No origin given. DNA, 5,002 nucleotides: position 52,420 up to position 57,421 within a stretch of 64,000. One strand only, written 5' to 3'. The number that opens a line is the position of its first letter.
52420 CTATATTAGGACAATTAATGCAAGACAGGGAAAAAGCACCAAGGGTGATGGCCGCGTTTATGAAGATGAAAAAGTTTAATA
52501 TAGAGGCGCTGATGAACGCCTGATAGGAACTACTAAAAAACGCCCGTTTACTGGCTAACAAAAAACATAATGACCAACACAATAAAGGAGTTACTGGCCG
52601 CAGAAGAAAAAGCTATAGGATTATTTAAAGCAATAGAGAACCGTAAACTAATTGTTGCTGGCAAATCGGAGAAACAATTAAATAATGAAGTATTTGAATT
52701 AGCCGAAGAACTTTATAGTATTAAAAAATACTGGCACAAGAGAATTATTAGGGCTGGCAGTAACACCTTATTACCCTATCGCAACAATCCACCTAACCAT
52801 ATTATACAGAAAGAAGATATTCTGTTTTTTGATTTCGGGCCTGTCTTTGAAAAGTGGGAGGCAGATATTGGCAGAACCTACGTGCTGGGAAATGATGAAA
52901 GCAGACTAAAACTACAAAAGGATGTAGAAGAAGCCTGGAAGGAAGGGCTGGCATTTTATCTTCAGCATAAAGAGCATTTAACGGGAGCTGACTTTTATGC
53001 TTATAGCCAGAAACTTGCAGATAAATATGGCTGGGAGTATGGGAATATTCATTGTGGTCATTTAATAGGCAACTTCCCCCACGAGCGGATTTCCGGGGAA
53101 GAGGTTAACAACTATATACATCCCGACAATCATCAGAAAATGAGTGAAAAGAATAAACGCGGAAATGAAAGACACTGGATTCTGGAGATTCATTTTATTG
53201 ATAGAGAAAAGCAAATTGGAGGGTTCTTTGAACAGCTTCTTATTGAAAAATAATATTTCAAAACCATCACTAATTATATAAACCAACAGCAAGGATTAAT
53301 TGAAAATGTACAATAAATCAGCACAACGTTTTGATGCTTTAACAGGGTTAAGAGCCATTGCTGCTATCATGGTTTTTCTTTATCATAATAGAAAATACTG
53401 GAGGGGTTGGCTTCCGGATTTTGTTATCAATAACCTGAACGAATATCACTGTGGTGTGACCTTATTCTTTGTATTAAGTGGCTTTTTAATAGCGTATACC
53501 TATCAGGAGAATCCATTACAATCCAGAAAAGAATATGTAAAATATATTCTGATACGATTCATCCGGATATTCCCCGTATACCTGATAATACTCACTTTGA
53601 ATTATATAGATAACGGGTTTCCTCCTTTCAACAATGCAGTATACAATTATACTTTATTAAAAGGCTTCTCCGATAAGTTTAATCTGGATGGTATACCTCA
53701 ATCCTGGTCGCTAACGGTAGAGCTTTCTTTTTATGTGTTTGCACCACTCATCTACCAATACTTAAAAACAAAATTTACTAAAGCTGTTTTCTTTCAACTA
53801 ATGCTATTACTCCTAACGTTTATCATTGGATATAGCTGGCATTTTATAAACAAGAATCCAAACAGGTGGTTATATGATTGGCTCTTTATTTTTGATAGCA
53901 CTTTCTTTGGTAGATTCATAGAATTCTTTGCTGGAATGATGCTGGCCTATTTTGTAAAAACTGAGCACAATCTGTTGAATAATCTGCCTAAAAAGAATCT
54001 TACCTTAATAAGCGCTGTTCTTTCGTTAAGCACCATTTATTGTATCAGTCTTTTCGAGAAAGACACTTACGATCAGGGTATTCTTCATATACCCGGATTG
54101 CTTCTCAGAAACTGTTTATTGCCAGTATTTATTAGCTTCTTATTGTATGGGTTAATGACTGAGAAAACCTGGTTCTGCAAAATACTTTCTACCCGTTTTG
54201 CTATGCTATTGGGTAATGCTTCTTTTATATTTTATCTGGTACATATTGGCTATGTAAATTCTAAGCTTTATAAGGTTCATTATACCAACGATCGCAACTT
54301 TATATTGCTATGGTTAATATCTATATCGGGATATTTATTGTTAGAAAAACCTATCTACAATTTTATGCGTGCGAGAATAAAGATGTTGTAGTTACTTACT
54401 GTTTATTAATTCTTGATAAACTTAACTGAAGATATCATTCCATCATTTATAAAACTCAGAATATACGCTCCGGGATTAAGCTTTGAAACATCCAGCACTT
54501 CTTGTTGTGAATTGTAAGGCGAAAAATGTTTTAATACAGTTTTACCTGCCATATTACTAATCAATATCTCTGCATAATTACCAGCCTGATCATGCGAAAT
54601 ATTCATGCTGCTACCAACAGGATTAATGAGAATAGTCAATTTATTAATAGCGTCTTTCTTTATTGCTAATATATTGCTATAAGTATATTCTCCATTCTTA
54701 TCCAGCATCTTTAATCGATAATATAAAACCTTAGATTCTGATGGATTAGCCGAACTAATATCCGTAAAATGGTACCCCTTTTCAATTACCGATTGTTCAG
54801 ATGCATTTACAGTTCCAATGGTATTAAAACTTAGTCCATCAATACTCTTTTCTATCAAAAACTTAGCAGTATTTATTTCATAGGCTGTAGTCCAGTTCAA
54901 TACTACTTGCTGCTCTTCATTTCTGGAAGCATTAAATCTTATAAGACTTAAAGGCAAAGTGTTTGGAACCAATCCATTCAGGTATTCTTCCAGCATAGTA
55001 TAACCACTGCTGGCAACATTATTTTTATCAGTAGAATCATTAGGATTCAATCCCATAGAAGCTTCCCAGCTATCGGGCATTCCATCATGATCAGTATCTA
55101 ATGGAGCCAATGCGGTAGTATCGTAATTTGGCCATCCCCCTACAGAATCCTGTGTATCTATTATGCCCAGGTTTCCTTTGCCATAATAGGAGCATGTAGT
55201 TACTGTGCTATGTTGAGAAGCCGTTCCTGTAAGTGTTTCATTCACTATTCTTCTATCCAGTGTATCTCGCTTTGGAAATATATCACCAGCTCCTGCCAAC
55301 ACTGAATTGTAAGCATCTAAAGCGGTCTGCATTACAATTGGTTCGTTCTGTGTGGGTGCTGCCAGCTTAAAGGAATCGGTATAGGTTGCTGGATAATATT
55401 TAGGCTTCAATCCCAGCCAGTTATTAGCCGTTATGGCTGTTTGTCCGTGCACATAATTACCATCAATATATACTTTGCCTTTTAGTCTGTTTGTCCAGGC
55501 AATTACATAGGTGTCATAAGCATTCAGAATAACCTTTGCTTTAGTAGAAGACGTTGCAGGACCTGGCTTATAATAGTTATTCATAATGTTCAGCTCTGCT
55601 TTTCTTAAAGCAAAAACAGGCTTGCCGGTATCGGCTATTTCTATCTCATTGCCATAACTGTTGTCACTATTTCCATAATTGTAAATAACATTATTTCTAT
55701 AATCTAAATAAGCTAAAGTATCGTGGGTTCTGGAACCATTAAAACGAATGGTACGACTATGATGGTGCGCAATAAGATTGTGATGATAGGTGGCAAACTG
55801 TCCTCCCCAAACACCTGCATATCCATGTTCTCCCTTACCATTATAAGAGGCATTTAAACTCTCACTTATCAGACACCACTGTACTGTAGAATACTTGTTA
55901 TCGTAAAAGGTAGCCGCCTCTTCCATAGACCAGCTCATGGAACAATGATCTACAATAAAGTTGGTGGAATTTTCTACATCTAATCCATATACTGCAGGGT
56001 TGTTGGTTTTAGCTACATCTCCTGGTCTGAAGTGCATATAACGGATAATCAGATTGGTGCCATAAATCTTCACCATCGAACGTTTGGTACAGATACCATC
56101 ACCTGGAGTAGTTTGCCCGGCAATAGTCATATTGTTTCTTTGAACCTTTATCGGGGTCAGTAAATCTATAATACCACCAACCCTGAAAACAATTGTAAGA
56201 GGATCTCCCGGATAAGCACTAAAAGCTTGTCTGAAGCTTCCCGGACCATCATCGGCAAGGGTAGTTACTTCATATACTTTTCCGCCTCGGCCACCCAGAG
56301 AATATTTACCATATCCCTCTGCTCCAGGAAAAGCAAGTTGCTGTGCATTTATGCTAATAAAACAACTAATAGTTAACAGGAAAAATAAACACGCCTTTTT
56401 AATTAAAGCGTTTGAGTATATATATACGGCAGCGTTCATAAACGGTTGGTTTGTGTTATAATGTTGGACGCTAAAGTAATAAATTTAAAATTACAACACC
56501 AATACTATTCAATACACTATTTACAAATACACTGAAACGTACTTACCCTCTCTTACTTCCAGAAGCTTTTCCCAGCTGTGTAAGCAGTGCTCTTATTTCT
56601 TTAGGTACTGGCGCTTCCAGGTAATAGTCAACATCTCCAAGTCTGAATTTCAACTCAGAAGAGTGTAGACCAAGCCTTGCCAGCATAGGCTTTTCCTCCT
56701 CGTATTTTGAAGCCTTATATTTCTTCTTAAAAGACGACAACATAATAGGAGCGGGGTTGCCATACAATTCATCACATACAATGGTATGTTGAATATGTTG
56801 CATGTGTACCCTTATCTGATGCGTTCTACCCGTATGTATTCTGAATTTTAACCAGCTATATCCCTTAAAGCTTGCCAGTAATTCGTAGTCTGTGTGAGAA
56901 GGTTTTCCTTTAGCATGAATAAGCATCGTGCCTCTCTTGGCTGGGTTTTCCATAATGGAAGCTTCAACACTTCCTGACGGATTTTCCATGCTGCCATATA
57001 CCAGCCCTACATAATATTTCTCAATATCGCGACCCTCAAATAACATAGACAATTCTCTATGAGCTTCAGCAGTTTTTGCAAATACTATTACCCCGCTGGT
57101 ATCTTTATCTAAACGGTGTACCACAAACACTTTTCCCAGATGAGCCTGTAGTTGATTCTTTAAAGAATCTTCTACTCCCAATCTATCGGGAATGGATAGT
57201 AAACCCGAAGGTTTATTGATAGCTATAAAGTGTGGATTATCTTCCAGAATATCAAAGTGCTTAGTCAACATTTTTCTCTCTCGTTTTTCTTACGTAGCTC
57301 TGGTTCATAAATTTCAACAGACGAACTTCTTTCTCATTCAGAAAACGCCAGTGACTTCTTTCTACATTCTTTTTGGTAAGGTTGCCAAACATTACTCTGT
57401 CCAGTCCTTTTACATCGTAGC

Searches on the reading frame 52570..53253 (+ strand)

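Call 60: search_protein_families(library=pfam, proteins=[window:52570-53253:+], max_evalue=0.0001)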
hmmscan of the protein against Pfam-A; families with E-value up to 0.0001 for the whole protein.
window:52570-53253:+ (227 aa): 1 family
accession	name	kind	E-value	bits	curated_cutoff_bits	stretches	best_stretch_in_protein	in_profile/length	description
PF00557.29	Peptidase_M24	-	3.4e-20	73.1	23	1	18-191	13-177/208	Metallopeptidase family M24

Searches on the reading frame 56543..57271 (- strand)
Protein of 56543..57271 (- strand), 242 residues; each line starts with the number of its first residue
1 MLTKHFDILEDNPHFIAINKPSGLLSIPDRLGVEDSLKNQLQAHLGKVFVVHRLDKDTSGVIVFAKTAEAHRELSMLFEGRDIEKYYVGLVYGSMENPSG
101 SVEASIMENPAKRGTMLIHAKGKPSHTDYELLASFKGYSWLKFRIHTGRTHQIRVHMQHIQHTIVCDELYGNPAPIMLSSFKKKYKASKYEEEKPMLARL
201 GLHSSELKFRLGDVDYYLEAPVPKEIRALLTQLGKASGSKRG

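Call 60: search_protein_families(library=pfam, proteins=[window:56543-57271:-], max_evalue=0.0001)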
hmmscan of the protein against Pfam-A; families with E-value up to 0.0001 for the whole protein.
window:56543-57271:- (242 aa): 1 family
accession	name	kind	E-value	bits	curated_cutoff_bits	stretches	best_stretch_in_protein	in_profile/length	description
PF00849.27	PseudoU_synth_2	-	2.7e-34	119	26.8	1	14-159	1-152/152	RNA pseudouridylate synthase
